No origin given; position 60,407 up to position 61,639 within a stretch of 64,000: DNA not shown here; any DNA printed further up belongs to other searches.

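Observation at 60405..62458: AT-rich divergent two-gene cassette (HNH-like nuclease plus HExxH protein) bracketed by two copies of the same terminator hairpin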

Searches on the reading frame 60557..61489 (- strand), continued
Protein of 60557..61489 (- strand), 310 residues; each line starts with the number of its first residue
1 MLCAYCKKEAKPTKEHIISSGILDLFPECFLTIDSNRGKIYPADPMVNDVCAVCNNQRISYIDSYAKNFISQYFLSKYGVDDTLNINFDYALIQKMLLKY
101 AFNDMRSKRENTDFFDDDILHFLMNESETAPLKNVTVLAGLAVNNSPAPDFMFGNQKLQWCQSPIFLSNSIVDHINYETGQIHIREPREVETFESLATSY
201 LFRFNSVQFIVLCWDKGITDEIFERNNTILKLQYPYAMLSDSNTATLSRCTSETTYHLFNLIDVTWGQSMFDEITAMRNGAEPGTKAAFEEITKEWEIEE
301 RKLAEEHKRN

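Call 58: search_dna_similar(query=window:60557-61489:-, collection=plasmids, mode=protein, max_rows=25)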
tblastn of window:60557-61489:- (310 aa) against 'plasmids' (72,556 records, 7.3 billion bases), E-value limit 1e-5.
Records with a match: 8; places in all: 8; records where one place covers at least 80% of the query: 2.
Best place of each record, by identity: <60% 8.
By first word of the organism name: Bacillus 3; Pantoea 1; Escherichia 1; Sulfuricurvum 1; Citrobacter 1; Rhizobium 1.
By predicted mobility (MOB-suite, as given by PLSDB): non-mobilizable 7; conjugative 1.
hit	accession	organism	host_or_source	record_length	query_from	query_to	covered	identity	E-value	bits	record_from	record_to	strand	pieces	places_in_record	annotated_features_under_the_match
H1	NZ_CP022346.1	Bacillus thuringiensis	soil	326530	2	280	90%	24.3%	2e-14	81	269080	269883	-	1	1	hypothetical protein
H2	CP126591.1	Bacillus bombysepticus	bacterial isolate,warm, humid forested ...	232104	3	251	80%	27.1%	2e-22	104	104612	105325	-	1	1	hypothetical protein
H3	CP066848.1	Bacillus mycoides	single cell,soil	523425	60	251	62%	25.9%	6e-14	80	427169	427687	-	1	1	hypothetical protein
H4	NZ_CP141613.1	Pantoea agglomerans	cell culture,hydroalcoholic extract of ...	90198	3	113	36%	33.0%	2e-8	63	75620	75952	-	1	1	hypothetical protein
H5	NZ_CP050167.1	Escherichia coli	Homo sapiens,rectal_swab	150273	3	116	37%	31.1%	8e-10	67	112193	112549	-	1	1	hypothetical protein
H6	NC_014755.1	Sulfuricurvum kujiense DSM 16994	drain water from underground crude oil ...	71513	2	128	41%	27.4%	5e-10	68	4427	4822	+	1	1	hypothetical protein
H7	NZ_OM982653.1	Citrobacter freundii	-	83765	3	109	35%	32.4%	1e-9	67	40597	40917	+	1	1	HNH endonuclease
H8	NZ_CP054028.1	Rhizobium hidalgonense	Pisum sativum l. (pea),Pure culture,Pea ...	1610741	2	130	42%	26.8%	8e-7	58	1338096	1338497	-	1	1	record has no annotation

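Call 62: get_annotated_region(hit=H2, flank=5000)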
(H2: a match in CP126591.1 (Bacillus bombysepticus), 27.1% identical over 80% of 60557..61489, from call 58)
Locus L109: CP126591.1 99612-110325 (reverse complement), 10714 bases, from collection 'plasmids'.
description: Bacillus bombysepticus strain Cuernavaca_S2 plasmid unnamed2, complete sequence
organism: Bacillus bombysepticus (NCBI taxid 658666)
taxonomy: Bacteria; Bacillota; Bacilli; Bacillales; Bacillaceae; Bacillus; Bacillus bombysepticus
host: -; source: bacterial isolate,warm, humid forested area with dark clay soil, about 15 cm from the trunk of an Encino tree ...; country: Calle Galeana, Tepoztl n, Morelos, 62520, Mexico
typing (MOB-suite, as given by PLSDB): non-mobilizable; replicon rep_cluster_125; mating-pair formation MPF_T
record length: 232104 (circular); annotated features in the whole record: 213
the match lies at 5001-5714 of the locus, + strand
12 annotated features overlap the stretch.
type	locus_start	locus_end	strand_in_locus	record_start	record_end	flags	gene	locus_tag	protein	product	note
CDS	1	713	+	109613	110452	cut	-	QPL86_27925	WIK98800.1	FAD binding domain-containing protein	-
CDS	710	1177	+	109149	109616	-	-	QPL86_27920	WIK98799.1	(2Fe-2S)-binding protein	-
CDS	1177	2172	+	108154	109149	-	-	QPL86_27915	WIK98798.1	XdhC family protein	-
CDS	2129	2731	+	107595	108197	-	pucB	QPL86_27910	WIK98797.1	xanthine dehydrogenase accessory protein PucB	-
CDS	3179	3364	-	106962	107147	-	-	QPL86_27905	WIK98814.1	GNAT family protein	-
CDS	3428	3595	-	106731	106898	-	-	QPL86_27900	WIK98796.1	hypothetical protein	-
CDS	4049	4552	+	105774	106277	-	-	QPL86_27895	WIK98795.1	hypothetical protein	-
CDS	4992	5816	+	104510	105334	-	-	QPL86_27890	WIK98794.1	hypothetical protein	-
CDS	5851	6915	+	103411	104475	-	-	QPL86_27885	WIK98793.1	PD-(D/E)XK nuclease family protein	-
CDS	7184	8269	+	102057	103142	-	xerS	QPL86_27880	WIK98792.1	tyrosine recombinase XerS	-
CDS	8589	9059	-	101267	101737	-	-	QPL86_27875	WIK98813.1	SRPBCC family protein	-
CDS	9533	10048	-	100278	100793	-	-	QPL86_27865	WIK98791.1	MerR family transcriptional regulator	-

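Call 63: get_annotated_region(hit=H5, flank=5000)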
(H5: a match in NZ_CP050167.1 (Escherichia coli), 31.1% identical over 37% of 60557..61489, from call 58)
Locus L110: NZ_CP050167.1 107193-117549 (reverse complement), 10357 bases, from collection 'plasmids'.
description: Escherichia coli plasmid Carbapenemase(NDM-4)_IncFIB, complete sequence
organism: Escherichia coli (NCBI taxid 562)
taxonomy: Bacteria; Pseudomonadota; Gammaproteobacteria; Enterobacterales; Enterobacteriaceae; Escherichia; Escherichia coli
host: -; source: Homo sapiens,rectal_swab; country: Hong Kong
typing (MOB-suite, as given by PLSDB): conjugative; replicon IncFIB,IncFIC; relaxase MOBF,MOBP; mating-pair formation MPF_F
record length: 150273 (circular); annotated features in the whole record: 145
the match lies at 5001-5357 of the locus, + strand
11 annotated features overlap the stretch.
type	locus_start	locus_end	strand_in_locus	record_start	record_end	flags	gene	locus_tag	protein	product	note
CDS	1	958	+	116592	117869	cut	-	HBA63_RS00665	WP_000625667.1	DUF2254 domain-containing protein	-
CDS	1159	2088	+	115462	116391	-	-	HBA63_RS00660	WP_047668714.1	hypothetical protein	-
CDS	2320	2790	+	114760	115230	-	-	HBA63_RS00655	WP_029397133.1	hypothetical protein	-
CDS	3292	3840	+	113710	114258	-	-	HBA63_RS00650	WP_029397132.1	hypothetical protein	-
CDS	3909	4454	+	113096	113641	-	-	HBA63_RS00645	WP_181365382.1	transglycosylase domain-containing protein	-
CDS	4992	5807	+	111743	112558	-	-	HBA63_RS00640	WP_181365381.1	hypothetical protein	-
CDS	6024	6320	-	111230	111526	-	-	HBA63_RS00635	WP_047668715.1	helix-turn-helix transcriptional regulator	-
CDS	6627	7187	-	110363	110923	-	-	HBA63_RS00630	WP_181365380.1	hypothetical protein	-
CDS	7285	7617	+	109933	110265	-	-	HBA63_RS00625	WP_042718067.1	helix-turn-helix transcriptional regulator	-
CDS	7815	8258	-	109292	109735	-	-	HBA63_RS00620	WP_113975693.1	hypothetical protein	-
CDS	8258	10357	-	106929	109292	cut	-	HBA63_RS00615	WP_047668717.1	hypothetical protein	-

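Call 67: find_related_loci(query=A2, collection=viral_contigs, flank=5000)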
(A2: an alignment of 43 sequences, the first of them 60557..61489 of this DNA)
Query A2 (310 aa) in viral_contigs; peptide patterns used: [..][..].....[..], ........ (x = any residue, [..] = any of these).
50 stretches matched a pattern; 6 encode a relative of the query (tblastn E <= 1e-3); 6 distinct loci.
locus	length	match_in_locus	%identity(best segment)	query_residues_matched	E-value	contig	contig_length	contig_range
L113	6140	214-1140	60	1-309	7e-132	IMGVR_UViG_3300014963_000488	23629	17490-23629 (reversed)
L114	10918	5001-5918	56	3-309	1e-122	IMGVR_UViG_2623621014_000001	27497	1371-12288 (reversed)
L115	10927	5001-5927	56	1-309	1e-120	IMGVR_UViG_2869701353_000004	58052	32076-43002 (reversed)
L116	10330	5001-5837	60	1-279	2e-119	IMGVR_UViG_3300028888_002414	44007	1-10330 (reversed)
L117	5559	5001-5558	63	1-186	1e-80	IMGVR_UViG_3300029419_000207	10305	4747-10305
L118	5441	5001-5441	64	1-147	1e-63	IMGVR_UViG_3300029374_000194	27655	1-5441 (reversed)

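Call 75: search_protein_families(library=pfam, proteins=[L027:7396-8139:+, L027:6124-6414:+, L109:5851-6915:+], max_evalue=0.01)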
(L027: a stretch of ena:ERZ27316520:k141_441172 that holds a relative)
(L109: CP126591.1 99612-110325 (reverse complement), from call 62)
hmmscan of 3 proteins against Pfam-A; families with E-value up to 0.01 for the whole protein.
L027:7396-8139:+ (247 aa): 1 family
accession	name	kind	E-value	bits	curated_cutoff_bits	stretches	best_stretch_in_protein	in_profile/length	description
PF14022.11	DUF4238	-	2.2e-05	24.5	27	1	7-109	5-112/281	Protein of unknown function (DUF4238)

L027:6124-6414:+ (96 aa): 0 families

L109:5851-6915:+ (354 aa): 1 family
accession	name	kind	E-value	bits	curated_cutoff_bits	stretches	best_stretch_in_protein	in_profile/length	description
PF14281.12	PDDEXK_4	-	3.3e-08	34.1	22.3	1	6-128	4-128/183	PD-(D/E)XK nuclease superfamily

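Call 76: search_protein_families(library=padloc, proteins=[L027:7396-8139:+, L027:6124-6414:+, L016:7885-8415:+, L109:5851-6915:+, L022:8487-10448:+], max_evalue=0.001)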
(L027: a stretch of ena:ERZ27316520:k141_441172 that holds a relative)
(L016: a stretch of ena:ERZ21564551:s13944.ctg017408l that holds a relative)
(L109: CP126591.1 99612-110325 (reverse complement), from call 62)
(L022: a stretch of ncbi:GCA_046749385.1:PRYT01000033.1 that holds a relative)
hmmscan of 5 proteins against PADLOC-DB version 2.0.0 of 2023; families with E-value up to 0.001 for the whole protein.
L027:7396-8139:+ (247 aa): 0 families

L027:6124-6414:+ (96 aa): 0 families

L016:7885-8415:+ (176 aa): 1 family
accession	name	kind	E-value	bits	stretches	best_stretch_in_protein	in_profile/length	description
PDLC02398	Aga_REase-PNTD1-PNTD2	-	9.2e-07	26.2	1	45-141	26-113/429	Class I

L109:5851-6915:+ (354 aa): 1 family
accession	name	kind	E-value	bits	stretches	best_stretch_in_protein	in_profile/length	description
PDLC04980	PDC-S26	-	6.3e-07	27.1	1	57-132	82-159/389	-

L022:8487-10448:+ (653 aa): 0 families

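Call 77: fold_search(model_id=the predicted structure, library=viral)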
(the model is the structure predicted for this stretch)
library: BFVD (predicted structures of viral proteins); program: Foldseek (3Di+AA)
matches with E <= 10: 759; with E <= 0.001: 1
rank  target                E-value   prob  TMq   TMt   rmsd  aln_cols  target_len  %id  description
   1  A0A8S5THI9            5.1e-05  1.00  0.42  0.47  10.1       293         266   12  Uncharacterized protein [Myoviridae sp. ctMnh10]
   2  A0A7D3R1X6            8.0e-02  0.09  0.12  0.14  13.2       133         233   12  Uncharacterized protein [Fadolivirus FV1/VV64]
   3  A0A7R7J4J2            1.0e-01  0.03  0.10  0.10  21.2       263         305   14  (no name in the UniProt tables at hand)
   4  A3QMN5                1.1e-01  0.08  0.12  0.12  16.6       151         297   14  Protein ORF67 [Cyprinid herpesvirus 3]
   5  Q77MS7                1.5e-01  0.04  0.11  0.14  18.4       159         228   11  Nuclear phosphoprotein UL3 homolog [Gallid herpesvirus 2 (strain Chicken/Md5/ATCC VR-987)]
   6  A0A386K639            1.6e-01  0.08  0.14  0.12  15.4       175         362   10  Uncharacterized protein [Dickeya phage vB_DsoM_JA11]
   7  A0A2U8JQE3            1.9e-01  0.06  0.14  0.19  18.0       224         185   12  Uncharacterized protein [Perth betaflexivirus 1]
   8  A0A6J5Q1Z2            1.9e-01  0.02  0.08  0.08  17.5       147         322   11  Uncharacterized protein [uncultured Caudovirales phage]
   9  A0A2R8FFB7            2.0e-01  0.08  0.12  0.10  17.5       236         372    8  F-box domain-containing protein [Cedratvirus Zaza IHUMI]
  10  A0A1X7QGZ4            2.0e-01  0.03  0.11  0.08  22.9       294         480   12  (no name in the UniProt tables at hand)
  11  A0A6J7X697            2.1e-01  0.33  0.13  0.53   7.3        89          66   12  Uncharacterized protein [uncultured Caudovirales phage]
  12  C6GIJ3                2.1e-01  0.10  0.13  0.19  19.7       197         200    9  (no name in the UniProt tables at hand)
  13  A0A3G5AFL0            2.1e-01  0.05  0.11  0.08  25.9       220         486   11  Uncharacterized protein [Solivirus sp.]
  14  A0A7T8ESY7            2.1e-01  0.04  0.09  0.08  13.8       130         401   14  (no name in the UniProt tables at hand)
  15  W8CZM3                2.1e-01  0.03  0.09  0.14  22.2       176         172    9  Uncharacterized protein [Erwinia phage PhiEaH1]
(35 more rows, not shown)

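Call 88: search_protein_families(library=pfam, proteins=[L113:1164-1643:+, L113:1878-3446:-, L114:2033-4240:+, L114:4444-4929:+, L114:6186-6629:+, L114:6696-8537:+, L116:2803-4152:+, L116:4186-4932:+, L116:6466-6909:+, L116:7043-8620:+], max_evalue=0.001)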
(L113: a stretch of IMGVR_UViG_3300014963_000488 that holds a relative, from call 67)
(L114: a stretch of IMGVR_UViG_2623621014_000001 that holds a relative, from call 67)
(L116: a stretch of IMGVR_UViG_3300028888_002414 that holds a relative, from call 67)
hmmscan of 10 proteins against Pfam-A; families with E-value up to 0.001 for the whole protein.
L113:1164-1643:+ (159 aa): 0 families

L113:1878-3446:- (522 aa): 3 families
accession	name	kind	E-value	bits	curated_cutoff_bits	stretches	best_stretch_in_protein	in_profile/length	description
PF00239.26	Resolvase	-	8.6e-36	123.6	23.3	1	29-177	1-144/145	Resolvase, N terminal domain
PF07508.19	Recombinase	-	6.9e-24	84.5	21.1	1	200-307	1-101/102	Recombinase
PF13408.12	Zn_ribbon_recom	-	2.6e-11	44.2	25.3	1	328-388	2-58/58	Recombinase zinc beta ribbon domain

L114:2033-4240:+ (735 aa): 0 families

L114:4444-4929:+ (161 aa): 1 family
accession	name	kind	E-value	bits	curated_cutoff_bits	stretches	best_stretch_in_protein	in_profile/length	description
PF22768.1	SPP1_Dit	-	8.8e-12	45.5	25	1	67-160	1-97/97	Siphovirus-type tail component, C-terminal domain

L114:6186-6629:+ (147 aa): 0 families

L114:6696-8537:+ (613 aa): 2 families
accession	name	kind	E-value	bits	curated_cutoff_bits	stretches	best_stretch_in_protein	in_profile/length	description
PF06605.17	Prophage_tail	-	2.1e-42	146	31.3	1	73-310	11-248/250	Prophage endopeptidase tail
PF18994.6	Prophage_tailD1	-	0.0001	22.9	23.6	1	2-60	12-74/84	Prophage endopeptidase tail N-terminal domain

L116:2803-4152:+ (449 aa): 1 family
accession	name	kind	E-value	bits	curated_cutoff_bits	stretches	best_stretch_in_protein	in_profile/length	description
PF10117.15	McrBC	-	7.3e-50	170.1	23.9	1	80-384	3-318/318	McrBC 5-methylcytosine restriction system component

L116:4186-4932:+ (248 aa): 0 families

L116:6466-6909:+ (147 aa): 0 families

L116:7043-8620:+ (525 aa): 2 families
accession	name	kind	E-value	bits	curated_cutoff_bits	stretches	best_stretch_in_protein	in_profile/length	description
PF02384.22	N6_Mtase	-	1.7e-43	149.6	20.4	1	35-276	51-281/311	N-6 DNA Methylase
PF07669.17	Eco57I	-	4.4e-06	27.3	25.3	1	104-208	73-171/171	Eco57I restriction-modification methylase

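Call 94: search_protein_families(library=pfam, proteins=[L109:4992-5816:+, L110:4992-5807:+, L116:4186-4932:+, L116:5957-6274:+, L022:5739-6245:+, L023:8414-9334:+], max_evalue=0.1)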
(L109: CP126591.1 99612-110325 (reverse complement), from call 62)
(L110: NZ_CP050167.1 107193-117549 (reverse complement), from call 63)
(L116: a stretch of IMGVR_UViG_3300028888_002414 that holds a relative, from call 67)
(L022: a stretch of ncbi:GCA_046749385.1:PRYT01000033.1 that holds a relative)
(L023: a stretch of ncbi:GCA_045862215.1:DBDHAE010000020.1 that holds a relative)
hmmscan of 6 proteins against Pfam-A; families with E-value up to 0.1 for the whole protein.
L109:4992-5816:+ (274 aa): 1 family
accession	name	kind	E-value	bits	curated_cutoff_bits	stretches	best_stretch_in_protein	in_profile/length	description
PF14279.12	HNH_5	-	7.2e-05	23.1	27.5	1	4-23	1-23/56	HNH endonuclease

L110:4992-5807:+ (271 aa): 1 family
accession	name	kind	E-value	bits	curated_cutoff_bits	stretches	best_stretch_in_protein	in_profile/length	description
PF14279.12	HNH_5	-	0.014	15.8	27.5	0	4-22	1-22/56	HNH endonuclease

L116:4186-4932:+ (248 aa): 1 family
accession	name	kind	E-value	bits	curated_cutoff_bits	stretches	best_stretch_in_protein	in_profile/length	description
PF00581.25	Rhodanese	-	0.064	14.1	22.2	0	158-184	58-82/102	Rhodanese-like domain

L116:5957-6274:+ (105 aa): 3 families
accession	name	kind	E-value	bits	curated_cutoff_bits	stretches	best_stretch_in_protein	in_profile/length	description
PF07581.17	Glug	-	0.071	14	20.5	0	75-96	4-26/28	The GLUG motif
PF14359.12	DUF4406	-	0.08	13.8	22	0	17-100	16-91/91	Domain of unknown function (DUF4406)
PF12458.13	DUF3686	-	0.089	11.7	25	0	48-98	169-215/448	ATPase involved in DNA repair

L022:5739-6245:+ (168 aa): 2 families
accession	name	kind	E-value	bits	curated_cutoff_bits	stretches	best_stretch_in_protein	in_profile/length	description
PF08281.18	Sigma70_r4_2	-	0.0054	16.8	25.7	1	93-139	4-50/54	Sigma-70, region 4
PF08656.15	DASH_Dad3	-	0.097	13.2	23.1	0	16-49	9-34/76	DASH complex subunit Dad3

L023:8414-9334:+ (306 aa): 0 families

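Call 95: find_homologous_proteins(query=L109:4992-5816:+)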
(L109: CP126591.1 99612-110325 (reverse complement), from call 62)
Query L109:4992-5816:+ (274 aa): 2 proteins with E <= 0.001 among 335 candidates.
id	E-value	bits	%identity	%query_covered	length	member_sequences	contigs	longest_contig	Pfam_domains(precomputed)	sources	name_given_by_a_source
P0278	5.3e-168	575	91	100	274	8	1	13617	-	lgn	-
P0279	2.6e-86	307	51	97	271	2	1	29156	-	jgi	jgi:hypothetical protein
